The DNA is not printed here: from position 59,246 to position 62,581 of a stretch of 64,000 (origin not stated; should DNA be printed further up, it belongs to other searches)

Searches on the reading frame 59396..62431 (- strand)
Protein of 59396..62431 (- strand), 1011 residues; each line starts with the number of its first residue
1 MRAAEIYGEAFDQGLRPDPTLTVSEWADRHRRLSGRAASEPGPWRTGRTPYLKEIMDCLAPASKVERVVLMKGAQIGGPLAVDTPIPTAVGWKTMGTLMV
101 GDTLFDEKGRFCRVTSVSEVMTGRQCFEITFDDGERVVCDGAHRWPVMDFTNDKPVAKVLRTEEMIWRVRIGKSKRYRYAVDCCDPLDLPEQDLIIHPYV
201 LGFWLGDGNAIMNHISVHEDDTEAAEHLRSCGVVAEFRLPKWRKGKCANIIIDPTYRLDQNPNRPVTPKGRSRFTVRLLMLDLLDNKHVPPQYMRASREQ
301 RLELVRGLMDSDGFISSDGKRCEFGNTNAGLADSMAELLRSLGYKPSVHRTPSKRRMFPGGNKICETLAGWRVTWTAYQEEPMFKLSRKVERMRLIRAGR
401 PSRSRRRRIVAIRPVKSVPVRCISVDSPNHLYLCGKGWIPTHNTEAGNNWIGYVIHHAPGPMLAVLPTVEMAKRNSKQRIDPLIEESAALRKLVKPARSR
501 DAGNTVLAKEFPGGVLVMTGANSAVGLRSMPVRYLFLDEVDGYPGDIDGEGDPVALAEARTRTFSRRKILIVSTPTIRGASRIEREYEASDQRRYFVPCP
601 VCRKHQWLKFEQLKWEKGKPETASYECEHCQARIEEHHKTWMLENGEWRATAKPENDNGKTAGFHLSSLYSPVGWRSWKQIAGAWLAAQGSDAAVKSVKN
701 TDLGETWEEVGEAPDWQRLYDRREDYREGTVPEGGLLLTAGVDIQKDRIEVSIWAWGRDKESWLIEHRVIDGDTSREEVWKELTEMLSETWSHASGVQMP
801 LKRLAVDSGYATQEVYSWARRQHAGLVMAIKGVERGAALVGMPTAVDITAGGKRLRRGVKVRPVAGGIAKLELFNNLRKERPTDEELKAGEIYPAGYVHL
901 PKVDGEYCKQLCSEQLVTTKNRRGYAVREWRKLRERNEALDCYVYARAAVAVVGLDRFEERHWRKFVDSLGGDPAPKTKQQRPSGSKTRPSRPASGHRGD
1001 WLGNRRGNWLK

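Call 35: find_encoding_contigs(protein=window:59396-62431:-, flank=10000, max_places=2)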
Protein window:59396-62431:- (1011 aa): no gene with exactly this product is on record in the collection.
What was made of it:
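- Tried and rejected: Not on record (call 35), so the prophage's left end was not examined.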

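Call 36: search_protein_families(library=pfam, proteins=[window:59396-62431:-], max_evalue=0.01)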
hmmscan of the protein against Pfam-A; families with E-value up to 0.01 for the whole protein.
window:59396-62431:- (1011 aa): 3 families
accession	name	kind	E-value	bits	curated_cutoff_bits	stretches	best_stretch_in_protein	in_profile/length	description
PF05876.18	GpA_ATPase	-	3.7e-97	325.2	25.6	2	443-648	40-247/247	Phage terminase large subunit gpA, ATPase domain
PF20454.4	GpA_nuclease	-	1.3e-96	323.7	22.5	1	661-963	1-294/294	Terminase large subunit gpA, endonuclease domain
PF14528.11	LAGLIDADG_3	-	1.1e-06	29.2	22.5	1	299-353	1-56/82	LAGLIDADG-like domain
